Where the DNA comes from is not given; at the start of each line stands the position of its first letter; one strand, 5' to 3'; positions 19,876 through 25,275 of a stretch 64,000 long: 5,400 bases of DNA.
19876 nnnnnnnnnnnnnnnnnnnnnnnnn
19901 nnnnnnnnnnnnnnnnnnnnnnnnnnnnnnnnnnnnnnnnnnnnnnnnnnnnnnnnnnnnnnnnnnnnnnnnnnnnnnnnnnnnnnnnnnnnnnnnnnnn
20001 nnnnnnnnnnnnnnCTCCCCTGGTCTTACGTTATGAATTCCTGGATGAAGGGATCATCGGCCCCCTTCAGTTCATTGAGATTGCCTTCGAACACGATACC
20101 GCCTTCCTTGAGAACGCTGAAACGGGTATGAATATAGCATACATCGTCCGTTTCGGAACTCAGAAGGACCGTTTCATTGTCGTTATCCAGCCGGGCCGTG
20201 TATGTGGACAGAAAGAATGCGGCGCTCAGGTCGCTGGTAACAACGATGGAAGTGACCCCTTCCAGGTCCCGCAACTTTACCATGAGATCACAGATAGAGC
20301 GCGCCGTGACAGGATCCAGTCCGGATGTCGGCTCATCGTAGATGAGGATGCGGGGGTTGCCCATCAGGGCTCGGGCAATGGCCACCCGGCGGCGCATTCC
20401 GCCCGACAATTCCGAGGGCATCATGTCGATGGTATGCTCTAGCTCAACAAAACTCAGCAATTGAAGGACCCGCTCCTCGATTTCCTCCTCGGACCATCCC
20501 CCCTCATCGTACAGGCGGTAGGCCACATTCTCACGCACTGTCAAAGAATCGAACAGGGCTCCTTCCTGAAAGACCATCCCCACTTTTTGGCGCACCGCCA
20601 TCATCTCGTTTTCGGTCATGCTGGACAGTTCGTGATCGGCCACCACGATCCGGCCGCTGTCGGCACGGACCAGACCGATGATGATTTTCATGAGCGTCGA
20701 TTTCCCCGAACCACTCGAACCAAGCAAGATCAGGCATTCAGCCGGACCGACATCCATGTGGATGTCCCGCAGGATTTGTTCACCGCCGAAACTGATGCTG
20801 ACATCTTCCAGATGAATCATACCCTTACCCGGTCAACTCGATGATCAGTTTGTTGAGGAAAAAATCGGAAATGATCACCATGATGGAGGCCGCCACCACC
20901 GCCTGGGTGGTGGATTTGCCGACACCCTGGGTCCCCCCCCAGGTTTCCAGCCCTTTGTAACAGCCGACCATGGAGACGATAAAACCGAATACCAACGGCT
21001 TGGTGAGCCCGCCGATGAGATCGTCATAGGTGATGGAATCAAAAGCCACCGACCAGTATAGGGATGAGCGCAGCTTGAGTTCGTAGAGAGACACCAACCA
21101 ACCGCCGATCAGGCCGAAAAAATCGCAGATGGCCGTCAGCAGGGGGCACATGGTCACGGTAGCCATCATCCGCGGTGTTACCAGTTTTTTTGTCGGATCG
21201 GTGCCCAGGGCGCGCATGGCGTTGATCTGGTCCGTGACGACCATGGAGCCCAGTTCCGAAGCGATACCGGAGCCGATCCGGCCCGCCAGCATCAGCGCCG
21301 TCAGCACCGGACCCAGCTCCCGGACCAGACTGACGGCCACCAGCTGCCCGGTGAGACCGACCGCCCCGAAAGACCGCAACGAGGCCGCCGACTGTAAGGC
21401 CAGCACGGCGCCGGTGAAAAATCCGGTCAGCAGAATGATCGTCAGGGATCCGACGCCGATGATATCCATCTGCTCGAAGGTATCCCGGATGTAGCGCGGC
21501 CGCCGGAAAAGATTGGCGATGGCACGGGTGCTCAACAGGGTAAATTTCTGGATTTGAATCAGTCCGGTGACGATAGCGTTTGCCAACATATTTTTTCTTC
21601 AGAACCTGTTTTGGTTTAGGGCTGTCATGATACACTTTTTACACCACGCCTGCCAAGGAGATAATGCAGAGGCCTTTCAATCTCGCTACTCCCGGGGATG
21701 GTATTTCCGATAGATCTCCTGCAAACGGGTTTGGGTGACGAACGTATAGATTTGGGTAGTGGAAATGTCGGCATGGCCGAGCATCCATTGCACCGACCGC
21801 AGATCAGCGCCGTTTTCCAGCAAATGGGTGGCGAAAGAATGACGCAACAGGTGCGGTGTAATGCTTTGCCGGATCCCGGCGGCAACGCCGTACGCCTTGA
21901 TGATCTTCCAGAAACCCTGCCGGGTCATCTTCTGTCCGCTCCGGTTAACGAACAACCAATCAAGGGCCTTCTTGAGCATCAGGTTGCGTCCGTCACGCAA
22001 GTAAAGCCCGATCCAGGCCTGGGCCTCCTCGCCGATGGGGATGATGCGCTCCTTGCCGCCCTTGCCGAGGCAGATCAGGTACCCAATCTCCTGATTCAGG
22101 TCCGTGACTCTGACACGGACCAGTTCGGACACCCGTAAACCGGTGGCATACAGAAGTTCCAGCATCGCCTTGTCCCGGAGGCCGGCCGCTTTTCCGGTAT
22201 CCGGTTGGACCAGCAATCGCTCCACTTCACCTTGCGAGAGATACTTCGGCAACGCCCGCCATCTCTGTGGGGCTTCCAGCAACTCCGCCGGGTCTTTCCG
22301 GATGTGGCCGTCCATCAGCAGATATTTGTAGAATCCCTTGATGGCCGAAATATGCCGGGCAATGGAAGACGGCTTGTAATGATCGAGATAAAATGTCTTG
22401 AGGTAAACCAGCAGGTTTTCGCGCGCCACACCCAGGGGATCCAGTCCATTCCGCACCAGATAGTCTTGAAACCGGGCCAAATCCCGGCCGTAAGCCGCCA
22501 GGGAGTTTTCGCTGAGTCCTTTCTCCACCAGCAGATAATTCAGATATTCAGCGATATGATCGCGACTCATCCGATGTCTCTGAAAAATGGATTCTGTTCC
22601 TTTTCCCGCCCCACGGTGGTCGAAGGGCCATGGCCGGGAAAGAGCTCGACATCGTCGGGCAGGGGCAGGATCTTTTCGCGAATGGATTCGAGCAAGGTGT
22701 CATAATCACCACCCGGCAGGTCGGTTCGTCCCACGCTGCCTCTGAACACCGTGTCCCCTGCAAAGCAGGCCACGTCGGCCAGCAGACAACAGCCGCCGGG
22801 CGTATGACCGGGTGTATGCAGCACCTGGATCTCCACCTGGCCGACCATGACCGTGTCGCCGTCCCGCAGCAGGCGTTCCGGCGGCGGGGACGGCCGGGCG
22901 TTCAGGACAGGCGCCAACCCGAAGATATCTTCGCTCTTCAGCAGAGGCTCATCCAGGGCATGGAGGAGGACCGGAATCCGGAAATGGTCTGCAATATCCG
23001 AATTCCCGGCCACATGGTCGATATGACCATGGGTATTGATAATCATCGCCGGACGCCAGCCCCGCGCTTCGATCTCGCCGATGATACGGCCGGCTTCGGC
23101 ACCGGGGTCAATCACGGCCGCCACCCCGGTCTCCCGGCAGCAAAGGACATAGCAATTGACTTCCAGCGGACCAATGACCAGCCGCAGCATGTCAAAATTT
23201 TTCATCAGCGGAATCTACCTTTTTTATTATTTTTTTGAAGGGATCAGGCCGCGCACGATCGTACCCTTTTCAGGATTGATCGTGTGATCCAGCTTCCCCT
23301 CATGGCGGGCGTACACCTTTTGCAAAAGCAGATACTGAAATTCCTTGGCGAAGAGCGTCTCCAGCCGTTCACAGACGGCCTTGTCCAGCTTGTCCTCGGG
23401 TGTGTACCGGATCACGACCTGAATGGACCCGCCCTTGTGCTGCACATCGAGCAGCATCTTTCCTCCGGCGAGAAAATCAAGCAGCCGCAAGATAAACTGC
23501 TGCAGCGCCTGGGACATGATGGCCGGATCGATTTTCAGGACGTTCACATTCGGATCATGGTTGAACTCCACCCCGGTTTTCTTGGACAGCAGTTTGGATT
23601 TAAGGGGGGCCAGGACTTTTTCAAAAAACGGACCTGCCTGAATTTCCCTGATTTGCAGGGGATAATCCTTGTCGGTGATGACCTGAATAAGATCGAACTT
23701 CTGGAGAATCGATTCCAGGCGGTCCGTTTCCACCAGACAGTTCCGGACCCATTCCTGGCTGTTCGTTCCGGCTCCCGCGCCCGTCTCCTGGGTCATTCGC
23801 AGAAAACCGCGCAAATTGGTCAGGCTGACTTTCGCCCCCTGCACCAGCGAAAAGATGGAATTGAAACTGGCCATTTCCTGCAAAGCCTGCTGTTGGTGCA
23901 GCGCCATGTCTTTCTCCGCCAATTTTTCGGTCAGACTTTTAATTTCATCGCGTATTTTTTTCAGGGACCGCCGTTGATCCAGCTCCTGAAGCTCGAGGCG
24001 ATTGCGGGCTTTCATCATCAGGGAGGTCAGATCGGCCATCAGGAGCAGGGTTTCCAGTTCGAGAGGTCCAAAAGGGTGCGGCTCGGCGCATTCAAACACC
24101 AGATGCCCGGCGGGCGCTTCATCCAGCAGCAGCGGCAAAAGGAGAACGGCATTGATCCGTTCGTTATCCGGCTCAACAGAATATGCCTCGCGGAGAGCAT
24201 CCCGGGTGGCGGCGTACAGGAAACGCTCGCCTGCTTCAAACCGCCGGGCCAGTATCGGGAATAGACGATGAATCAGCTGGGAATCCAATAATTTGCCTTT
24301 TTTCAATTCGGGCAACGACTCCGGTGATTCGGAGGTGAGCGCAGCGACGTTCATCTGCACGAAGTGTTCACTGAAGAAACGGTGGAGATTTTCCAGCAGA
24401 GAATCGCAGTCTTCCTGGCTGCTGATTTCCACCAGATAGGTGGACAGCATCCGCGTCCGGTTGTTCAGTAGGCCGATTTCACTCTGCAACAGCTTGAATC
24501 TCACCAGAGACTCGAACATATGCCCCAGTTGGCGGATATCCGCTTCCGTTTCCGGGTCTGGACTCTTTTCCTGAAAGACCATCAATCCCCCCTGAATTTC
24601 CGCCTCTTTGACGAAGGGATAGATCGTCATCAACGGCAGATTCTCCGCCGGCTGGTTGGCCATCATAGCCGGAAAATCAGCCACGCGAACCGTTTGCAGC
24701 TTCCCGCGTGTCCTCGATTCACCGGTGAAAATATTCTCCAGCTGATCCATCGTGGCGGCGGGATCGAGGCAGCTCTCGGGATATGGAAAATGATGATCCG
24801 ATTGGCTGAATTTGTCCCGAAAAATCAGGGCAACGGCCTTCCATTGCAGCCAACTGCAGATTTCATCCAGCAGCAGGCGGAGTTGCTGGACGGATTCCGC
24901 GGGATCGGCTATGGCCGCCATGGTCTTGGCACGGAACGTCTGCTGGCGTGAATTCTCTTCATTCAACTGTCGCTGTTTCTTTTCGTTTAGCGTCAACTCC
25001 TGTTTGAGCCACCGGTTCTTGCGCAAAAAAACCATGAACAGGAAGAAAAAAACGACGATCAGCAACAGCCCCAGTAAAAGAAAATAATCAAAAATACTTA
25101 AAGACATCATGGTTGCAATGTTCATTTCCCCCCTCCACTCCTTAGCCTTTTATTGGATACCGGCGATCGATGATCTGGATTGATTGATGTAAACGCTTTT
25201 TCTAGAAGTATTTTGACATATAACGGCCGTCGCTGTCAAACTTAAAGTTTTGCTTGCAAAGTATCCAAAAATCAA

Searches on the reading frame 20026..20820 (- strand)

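Call 75: search_protein_families(library=pfam, proteins=[window:20026-20820:-], max_evalue=0.001)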
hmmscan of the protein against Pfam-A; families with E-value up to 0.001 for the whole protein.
window:20026-20820:- (264 aa): 3 families
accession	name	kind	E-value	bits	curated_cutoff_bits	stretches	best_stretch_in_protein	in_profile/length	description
PF00005.33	ABC_tran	-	1.6e-36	126.4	25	1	17-166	1-137/137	ABC transporter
PF13304.12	AAA_21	-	9e-07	29.7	27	0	119-194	218-295/304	AAA domain, putative AbiEii toxin, Type IV TA system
PF02463.25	SMC_N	-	0.00042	20.2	40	1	30-185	27-188/220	RecF/RecN/SMC N terminal domain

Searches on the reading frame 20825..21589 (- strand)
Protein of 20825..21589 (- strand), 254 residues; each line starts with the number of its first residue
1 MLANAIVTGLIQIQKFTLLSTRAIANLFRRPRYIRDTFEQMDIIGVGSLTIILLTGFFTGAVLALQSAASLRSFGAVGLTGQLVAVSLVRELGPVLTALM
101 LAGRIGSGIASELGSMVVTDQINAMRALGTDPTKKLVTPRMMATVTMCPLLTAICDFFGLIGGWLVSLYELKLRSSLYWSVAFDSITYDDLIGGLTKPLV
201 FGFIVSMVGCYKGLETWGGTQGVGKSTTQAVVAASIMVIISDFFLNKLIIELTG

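Call 75: search_protein_families(library=pfam, proteins=[window:20825-21589:-], max_evalue=0.001)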
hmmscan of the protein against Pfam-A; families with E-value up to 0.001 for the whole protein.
window:20825-21589:- (254 aa): 1 family
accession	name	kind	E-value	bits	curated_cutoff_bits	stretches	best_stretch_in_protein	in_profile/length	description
PF02405.21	MlaE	-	3.2e-76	256.1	22.5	1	38-246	2-210/212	Permease MlaE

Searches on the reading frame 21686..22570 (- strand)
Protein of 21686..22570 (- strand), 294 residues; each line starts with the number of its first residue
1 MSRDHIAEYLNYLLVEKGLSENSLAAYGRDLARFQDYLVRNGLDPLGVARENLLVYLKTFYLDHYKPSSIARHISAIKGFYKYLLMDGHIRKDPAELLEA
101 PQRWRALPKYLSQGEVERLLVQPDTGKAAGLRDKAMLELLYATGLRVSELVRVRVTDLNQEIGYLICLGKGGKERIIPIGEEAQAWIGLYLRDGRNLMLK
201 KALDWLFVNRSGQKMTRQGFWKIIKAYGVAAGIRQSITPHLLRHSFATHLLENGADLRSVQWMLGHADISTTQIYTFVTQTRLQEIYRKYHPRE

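Call 75: search_protein_families(library=pfam, proteins=[window:21686-22570:-], max_evalue=0.001)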
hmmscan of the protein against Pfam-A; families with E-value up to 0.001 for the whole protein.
window:21686-22570:- (294 aa): 3 families
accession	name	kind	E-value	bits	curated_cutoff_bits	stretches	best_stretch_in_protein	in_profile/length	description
PF00589.27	Phage_integrase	-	1.7e-48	165.1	27.1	1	110-279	2-169/172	Phage integrase family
PF02899.23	Phage_int_SAM_1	-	1.2e-17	64.4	22.3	1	6-85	1-80/83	Phage integrase, N-terminal SAM-like domain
PF13495.12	Phage_int_SAM_4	-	0.00054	20.7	27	0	17-86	12-80/85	Phage integrase, N-terminal SAM-like domain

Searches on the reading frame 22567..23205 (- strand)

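Call 75: search_protein_families(library=pfam, proteins=[window:22567-23205:-], max_evalue=0.001)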
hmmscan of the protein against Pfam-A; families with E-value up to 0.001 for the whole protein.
window:22567-23205:- (212 aa): 1 family
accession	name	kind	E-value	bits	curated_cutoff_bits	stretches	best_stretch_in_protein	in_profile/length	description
PF00753.33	Lactamase_B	-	2.4e-29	103.1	22.7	1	12-192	2-196/196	Metallo-beta-lactamase superfamily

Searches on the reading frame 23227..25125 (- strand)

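Call 57: search_protein_families(library=pfam, proteins=[window:23227-25125:-], max_evalue=0.001)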
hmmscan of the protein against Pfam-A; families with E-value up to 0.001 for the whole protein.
window:23227-25125:- (632 aa): 1 family
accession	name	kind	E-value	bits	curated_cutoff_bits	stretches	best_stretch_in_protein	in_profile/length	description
PF13185.12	GAF_2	-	0.00016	22.3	28.6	0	292-370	57-134/136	GAF domain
